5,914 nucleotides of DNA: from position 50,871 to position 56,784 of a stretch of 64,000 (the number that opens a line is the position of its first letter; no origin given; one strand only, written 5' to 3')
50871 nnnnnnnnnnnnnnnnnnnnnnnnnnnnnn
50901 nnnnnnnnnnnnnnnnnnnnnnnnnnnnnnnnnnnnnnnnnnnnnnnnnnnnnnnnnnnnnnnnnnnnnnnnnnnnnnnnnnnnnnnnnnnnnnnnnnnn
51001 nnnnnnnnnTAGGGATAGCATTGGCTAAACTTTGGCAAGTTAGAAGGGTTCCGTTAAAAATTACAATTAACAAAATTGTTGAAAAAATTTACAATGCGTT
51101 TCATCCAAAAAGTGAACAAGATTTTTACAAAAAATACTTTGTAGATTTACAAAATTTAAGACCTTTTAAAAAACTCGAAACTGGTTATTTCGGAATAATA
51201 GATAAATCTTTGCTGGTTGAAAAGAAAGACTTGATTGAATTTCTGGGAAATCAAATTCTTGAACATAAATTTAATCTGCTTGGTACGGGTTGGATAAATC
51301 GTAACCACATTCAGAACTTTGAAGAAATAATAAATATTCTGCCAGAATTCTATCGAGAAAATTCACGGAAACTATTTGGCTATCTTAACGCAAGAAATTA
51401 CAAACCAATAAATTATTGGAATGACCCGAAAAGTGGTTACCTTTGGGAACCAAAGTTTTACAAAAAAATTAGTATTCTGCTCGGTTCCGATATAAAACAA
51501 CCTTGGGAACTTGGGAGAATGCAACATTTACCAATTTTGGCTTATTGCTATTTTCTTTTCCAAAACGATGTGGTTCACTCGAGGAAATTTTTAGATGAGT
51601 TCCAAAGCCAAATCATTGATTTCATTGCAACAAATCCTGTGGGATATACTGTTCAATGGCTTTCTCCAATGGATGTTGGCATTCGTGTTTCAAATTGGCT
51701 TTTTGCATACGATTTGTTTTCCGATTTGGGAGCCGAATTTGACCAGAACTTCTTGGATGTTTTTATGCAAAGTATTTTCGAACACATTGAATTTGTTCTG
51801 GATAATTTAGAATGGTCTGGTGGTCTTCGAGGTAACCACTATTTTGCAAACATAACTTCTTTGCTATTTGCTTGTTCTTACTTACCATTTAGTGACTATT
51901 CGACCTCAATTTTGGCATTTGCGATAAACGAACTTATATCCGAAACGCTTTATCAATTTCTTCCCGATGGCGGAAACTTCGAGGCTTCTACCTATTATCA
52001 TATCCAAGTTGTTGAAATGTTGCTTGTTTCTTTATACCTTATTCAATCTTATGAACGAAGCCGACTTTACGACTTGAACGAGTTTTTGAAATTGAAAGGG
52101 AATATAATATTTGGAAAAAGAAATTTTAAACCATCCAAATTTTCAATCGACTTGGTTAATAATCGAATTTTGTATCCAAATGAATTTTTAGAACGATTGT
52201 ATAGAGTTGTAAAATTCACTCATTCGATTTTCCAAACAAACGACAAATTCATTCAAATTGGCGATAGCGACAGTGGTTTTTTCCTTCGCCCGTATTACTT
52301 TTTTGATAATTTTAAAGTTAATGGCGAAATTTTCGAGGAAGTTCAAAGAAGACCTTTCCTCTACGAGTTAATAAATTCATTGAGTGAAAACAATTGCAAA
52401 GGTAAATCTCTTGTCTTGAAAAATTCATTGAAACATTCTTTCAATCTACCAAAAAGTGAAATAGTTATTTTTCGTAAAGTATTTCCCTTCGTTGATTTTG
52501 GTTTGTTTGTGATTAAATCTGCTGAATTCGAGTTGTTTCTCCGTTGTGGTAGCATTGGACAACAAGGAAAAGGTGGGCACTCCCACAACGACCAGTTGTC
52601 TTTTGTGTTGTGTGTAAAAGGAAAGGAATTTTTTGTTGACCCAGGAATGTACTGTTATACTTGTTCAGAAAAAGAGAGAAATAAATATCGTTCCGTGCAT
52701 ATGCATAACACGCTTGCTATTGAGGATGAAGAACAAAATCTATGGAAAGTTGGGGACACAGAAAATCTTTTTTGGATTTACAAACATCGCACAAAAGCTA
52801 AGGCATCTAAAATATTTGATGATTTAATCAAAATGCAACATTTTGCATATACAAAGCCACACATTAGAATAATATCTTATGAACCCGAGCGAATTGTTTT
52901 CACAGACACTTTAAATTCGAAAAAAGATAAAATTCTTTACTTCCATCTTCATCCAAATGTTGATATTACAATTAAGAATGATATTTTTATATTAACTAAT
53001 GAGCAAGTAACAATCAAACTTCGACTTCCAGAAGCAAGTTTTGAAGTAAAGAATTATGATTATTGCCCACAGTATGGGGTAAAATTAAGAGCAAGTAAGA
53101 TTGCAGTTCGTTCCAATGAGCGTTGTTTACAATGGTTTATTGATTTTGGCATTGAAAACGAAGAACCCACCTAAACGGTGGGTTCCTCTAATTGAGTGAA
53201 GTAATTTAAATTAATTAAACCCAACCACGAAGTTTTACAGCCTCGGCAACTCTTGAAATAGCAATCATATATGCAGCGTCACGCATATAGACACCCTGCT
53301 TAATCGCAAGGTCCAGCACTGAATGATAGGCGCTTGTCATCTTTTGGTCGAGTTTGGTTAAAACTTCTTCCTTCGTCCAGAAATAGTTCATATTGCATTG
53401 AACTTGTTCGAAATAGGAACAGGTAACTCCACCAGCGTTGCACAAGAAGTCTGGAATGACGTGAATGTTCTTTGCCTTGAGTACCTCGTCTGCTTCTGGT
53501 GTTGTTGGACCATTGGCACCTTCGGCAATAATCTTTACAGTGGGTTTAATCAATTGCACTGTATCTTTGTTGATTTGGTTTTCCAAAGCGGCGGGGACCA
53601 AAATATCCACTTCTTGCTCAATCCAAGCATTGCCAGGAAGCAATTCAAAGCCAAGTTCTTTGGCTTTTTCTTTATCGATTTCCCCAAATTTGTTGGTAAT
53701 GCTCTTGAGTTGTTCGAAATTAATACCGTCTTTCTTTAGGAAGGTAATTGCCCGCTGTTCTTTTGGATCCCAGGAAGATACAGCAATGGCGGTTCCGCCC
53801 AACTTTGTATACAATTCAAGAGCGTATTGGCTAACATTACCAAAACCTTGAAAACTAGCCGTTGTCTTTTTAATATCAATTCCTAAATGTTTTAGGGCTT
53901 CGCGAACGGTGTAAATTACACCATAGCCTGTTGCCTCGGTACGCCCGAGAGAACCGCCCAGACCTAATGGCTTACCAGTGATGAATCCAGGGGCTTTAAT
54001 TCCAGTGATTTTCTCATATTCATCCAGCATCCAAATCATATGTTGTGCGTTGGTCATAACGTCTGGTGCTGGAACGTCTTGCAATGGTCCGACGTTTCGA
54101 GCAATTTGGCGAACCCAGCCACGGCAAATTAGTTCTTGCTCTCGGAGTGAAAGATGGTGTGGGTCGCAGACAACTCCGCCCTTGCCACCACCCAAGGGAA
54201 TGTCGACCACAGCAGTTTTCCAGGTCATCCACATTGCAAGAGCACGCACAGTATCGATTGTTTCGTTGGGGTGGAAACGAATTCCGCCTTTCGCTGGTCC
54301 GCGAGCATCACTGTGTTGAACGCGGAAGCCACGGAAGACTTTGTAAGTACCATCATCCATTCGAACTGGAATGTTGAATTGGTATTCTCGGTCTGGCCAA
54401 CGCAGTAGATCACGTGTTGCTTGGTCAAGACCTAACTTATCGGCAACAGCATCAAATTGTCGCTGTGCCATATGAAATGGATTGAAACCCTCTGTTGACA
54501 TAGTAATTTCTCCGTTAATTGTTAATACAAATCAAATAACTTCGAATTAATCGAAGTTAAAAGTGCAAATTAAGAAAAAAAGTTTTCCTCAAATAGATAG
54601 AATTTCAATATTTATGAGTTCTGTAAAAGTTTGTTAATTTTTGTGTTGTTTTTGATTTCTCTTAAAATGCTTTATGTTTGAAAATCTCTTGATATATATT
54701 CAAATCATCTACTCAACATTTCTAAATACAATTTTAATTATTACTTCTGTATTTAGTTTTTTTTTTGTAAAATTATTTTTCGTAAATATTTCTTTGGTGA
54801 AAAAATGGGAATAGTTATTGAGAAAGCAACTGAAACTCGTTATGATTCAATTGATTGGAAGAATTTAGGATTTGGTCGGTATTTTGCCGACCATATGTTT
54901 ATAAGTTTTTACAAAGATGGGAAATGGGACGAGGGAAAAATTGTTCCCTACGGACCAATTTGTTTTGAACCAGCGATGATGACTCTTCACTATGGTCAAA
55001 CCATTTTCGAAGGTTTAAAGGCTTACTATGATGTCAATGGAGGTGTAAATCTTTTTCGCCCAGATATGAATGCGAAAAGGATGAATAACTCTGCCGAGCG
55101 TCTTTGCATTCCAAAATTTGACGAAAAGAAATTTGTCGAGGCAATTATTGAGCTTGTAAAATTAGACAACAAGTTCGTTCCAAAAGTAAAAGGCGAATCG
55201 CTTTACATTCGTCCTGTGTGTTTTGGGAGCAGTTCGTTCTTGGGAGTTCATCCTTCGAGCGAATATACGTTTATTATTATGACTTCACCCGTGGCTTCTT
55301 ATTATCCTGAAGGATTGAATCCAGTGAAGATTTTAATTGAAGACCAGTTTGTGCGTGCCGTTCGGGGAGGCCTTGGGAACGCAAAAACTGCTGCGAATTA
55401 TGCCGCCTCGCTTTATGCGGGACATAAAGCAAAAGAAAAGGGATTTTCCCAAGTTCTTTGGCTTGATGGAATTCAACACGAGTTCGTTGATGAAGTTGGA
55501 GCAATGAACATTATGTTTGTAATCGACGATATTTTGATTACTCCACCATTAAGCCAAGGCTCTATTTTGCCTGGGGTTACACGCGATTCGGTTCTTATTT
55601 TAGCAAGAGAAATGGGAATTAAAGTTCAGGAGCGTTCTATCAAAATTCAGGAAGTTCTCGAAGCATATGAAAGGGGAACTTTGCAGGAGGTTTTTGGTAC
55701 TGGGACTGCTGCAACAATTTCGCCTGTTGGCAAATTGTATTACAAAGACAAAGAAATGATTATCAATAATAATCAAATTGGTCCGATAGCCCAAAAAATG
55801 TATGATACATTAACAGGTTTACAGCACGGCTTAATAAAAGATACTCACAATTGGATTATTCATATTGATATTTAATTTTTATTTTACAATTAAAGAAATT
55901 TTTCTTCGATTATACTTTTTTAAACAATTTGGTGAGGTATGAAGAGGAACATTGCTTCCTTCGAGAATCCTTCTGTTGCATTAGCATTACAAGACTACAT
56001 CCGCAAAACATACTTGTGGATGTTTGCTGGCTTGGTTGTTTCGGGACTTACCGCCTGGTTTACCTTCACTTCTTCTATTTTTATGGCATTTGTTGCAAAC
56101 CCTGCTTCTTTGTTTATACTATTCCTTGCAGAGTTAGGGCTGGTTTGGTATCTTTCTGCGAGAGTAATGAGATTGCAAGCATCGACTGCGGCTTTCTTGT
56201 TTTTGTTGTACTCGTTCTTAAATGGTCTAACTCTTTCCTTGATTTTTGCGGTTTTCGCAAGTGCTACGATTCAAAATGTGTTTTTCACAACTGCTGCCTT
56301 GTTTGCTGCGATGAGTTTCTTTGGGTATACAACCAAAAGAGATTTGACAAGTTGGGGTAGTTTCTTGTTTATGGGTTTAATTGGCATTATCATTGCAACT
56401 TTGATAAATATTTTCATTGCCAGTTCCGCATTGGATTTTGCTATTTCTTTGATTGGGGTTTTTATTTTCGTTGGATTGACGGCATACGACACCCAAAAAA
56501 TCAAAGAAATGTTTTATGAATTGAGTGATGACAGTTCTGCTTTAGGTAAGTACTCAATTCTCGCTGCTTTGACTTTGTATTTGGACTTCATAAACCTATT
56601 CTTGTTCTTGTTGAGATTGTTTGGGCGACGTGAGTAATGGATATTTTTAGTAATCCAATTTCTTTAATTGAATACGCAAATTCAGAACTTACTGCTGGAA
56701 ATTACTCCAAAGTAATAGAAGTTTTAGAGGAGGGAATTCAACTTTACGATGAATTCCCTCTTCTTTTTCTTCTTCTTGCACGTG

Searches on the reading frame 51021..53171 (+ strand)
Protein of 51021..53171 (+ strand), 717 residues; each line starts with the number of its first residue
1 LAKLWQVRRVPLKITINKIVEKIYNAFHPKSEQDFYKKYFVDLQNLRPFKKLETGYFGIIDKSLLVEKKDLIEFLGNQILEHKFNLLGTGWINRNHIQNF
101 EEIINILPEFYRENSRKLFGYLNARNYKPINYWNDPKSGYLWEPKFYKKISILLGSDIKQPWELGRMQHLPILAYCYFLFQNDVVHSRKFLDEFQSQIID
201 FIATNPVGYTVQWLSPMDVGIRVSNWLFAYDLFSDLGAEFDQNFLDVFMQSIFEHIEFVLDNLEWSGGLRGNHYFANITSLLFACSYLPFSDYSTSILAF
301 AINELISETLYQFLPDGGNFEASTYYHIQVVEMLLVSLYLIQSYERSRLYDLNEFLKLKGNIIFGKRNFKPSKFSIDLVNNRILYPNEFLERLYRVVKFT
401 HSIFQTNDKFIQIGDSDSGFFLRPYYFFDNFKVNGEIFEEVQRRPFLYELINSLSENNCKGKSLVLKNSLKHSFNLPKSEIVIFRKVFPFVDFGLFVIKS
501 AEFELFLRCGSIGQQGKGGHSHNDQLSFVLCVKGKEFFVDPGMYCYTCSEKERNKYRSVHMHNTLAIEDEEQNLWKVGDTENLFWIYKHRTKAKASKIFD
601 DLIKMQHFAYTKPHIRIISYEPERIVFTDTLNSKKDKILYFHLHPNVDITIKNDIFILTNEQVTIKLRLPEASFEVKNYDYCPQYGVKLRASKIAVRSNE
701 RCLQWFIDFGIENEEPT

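Call 60: search_protein_families(library=pfam, proteins=[window:51021-53171:+], max_evalue=0.000001)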
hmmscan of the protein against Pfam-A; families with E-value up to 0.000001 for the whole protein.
window:51021-53171:+ (717 aa): 2 families
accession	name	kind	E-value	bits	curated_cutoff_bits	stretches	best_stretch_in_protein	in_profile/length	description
PF07940.18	Hepar_II_III_C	-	2e-29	103.2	24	1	487-700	6-227/237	Heparinase II/III-like, C-terminal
PF16889.11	Hepar_II_III_N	-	1.3e-15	58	22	1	157-344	94-276/340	Heparinase II/III N-terminus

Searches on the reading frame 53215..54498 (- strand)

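Call 61: search_protein_families(library=pfam, proteins=[window:53215-54498:-], max_evalue=0.00001)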
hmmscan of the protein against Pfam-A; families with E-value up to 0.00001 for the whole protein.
window:53215-54498:- (427 aa): 2 families
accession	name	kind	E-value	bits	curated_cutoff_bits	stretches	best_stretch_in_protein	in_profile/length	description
PF00208.27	ELFV_dehydrog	-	1.7e-72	244.4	23.4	1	181-425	1-241/241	Glutamate/Leucine/Phenylalanine/Valine dehydrogenase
PF02812.23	ELFV_dehydrog_N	-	3.7e-54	182.3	25.3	1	35-163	1-129/129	Glu/Leu/Phe/Val dehydrogenase, dimerisation domain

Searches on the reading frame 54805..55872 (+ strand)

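Call 61: search_protein_families(library=pfam, proteins=[window:54805-55872:+], max_evalue=0.00001)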
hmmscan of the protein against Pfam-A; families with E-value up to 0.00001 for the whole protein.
window:54805-55872:+ (356 aa): 1 family
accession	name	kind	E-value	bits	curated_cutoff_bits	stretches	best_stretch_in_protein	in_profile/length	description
PF01063.24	Aminotran_4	-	5.6e-36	124.9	28.5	1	67-310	2-222/223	Amino-transferase class IV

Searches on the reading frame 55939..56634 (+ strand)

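Call 61: search_protein_families(library=pfam, proteins=[window:55939-56634:+], max_evalue=0.00001)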
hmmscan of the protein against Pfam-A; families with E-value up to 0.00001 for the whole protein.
window:55939-56634:+ (232 aa): 1 family
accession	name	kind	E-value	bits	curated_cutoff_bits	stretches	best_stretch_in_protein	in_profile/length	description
PF01027.25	Bax1-I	-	7.5e-60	202.7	34.1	1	19-228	2-207/207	Inhibitor of apoptosis-promoting Bax1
